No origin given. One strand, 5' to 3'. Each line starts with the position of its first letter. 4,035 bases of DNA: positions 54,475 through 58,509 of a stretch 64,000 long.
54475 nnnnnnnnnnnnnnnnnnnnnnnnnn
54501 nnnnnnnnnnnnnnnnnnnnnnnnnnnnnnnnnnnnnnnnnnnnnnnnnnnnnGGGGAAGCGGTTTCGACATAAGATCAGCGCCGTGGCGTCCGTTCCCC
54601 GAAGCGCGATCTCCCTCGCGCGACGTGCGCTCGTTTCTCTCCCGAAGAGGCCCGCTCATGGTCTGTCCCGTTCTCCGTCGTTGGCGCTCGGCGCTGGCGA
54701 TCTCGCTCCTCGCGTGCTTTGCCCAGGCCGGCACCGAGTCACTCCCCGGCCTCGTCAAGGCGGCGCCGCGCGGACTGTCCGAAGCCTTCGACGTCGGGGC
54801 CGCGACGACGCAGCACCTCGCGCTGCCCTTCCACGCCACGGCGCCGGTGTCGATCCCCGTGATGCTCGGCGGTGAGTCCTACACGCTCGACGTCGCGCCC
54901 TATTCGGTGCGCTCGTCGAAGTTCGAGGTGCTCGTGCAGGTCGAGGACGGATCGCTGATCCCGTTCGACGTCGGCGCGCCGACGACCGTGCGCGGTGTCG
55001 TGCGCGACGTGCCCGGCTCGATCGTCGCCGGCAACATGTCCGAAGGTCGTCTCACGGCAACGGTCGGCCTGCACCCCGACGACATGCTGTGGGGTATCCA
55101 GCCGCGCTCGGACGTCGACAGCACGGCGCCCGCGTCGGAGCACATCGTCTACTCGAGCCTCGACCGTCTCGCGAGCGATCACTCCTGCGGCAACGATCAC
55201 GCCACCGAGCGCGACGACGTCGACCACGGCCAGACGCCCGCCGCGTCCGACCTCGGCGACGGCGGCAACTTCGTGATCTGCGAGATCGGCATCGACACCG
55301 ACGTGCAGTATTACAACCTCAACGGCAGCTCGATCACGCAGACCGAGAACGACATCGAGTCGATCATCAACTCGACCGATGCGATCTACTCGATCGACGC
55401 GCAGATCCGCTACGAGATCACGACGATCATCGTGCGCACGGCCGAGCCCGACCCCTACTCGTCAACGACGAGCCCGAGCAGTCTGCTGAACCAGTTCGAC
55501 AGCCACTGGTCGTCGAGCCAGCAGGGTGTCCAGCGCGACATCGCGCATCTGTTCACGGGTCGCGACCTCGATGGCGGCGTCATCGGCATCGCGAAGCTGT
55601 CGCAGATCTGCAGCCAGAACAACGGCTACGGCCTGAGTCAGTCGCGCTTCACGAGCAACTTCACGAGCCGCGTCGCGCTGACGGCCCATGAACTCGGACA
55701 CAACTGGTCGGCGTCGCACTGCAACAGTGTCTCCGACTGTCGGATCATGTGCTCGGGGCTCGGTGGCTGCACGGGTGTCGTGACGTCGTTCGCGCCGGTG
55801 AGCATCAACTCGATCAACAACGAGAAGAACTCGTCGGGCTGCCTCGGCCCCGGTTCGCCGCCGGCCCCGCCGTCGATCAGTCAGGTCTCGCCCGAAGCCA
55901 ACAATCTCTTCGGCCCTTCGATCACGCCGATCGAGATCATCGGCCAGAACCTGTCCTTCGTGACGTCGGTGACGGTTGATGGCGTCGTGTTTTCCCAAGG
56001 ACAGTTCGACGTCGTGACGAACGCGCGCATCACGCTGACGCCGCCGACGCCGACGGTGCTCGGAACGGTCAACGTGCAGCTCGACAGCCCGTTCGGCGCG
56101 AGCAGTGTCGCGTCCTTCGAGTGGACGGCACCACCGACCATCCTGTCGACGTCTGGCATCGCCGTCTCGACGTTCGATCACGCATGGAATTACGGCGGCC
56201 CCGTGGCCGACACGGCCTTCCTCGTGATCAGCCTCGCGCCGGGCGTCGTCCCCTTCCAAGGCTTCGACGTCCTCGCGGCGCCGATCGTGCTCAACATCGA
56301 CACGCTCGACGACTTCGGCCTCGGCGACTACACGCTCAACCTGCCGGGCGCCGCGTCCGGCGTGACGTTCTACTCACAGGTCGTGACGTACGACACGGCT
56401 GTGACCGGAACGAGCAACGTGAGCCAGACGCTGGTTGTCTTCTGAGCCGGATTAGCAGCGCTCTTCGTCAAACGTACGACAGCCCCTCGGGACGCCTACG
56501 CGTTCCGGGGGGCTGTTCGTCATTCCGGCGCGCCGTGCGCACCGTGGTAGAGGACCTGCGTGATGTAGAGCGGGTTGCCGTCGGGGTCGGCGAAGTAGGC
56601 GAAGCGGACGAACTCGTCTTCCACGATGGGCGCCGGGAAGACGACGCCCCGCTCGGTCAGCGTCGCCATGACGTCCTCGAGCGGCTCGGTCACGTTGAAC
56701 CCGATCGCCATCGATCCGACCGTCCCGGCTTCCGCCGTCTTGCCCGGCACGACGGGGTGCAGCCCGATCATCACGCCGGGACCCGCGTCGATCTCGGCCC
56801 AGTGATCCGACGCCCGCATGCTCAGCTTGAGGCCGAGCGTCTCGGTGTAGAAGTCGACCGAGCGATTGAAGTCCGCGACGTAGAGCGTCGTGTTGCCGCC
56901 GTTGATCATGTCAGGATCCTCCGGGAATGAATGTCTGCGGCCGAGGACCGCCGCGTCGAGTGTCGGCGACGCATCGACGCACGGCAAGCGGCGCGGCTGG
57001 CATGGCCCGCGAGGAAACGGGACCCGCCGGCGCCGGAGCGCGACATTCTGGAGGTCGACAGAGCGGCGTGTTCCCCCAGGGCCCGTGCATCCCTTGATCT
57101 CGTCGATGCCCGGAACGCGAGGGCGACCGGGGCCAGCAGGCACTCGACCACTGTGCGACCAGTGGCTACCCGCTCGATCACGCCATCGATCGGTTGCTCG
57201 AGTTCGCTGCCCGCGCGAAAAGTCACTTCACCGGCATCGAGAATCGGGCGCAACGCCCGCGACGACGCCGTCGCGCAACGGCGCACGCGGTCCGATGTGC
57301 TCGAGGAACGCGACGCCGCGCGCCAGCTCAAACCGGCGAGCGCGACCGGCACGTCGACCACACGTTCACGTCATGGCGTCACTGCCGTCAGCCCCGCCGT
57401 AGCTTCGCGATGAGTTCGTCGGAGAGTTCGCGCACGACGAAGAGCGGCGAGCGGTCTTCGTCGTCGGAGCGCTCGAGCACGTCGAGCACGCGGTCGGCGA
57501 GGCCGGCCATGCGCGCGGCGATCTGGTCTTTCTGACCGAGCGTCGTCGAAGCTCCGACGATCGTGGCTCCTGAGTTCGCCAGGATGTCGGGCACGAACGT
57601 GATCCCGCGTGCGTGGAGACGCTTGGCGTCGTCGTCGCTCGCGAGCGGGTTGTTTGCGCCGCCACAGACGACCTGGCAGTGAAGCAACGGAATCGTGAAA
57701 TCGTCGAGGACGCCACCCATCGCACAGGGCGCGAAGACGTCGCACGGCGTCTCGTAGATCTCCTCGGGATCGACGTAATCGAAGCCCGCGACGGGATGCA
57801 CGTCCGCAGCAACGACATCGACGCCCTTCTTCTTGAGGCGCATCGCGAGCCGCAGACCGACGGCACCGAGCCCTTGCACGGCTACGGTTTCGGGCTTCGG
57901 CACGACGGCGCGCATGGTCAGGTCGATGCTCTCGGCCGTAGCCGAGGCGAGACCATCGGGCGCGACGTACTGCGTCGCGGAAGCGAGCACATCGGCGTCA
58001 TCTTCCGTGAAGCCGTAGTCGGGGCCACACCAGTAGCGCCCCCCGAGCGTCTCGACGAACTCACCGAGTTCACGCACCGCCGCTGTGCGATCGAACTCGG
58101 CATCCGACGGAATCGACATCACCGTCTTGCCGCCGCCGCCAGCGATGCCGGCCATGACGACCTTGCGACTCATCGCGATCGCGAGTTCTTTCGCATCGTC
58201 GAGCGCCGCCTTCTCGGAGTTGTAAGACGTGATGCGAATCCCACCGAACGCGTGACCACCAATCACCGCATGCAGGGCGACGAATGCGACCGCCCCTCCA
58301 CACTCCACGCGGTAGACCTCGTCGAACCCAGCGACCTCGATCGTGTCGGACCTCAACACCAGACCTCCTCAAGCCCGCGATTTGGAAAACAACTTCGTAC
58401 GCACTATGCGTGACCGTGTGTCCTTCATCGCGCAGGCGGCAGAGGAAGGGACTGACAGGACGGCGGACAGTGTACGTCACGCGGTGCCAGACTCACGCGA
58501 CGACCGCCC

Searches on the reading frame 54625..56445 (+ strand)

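Call 48: search_protein_families(library=pfam, proteins=[window:54625-56445:+], max_evalue=0.001)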
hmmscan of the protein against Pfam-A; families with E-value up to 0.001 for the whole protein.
window:54625-56445:+ (606 aa): 5 families
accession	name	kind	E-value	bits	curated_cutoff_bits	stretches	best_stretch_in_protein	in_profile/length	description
PF13688.12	Reprolysin_5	-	1.2e-19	71.7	27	1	219-401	5-187/196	Metallo-peptidase family M12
PF13582.12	Reprolysin_3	-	2.9e-17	63.8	22.4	1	243-365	3-122/123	Metallo-peptidase family M12B Reprolysin-like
PF13574.12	Reprolysin_2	-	3.8e-14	53.5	27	1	239-373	3-150/195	Metallo-peptidase family M12B Reprolysin-like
PF01421.25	Reprolysin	-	8e-14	52.5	20.8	1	222-382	6-162/200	Reprolysin (M12B) family zinc metalloprotease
PF13583.11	Reprolysin_4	-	9.6e-12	45.4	22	1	219-374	5-155/203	Metallo-peptidase family M12B Reprolysin-like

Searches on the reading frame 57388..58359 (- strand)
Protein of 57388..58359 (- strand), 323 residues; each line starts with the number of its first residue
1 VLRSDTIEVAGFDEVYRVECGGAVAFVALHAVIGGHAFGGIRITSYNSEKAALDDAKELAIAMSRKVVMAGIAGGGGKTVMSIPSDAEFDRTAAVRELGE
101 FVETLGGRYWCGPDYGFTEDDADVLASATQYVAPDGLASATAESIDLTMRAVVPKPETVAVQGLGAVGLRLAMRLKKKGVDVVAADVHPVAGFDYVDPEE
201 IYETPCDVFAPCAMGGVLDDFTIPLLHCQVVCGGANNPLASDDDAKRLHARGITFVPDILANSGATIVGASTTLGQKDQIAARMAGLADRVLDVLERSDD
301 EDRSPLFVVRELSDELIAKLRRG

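Call 48: search_protein_families(library=pfam, proteins=[window:57388-58359:-], max_evalue=0.001)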
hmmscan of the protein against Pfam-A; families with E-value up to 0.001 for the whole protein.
window:57388-58359:- (323 aa): 2 families
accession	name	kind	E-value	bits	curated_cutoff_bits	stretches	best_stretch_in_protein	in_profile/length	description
PF00208.27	ELFV_dehydrog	-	3.4e-16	60.1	23.4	1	192-269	98-177/241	Glutamate/Leucine/Phenylalanine/Valine dehydrogenase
PF02812.23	ELFV_dehydrog_N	-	6.4e-08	32.8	25.3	1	25-129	23-127/129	Glu/Leu/Phe/Val dehydrogenase, dimerisation domain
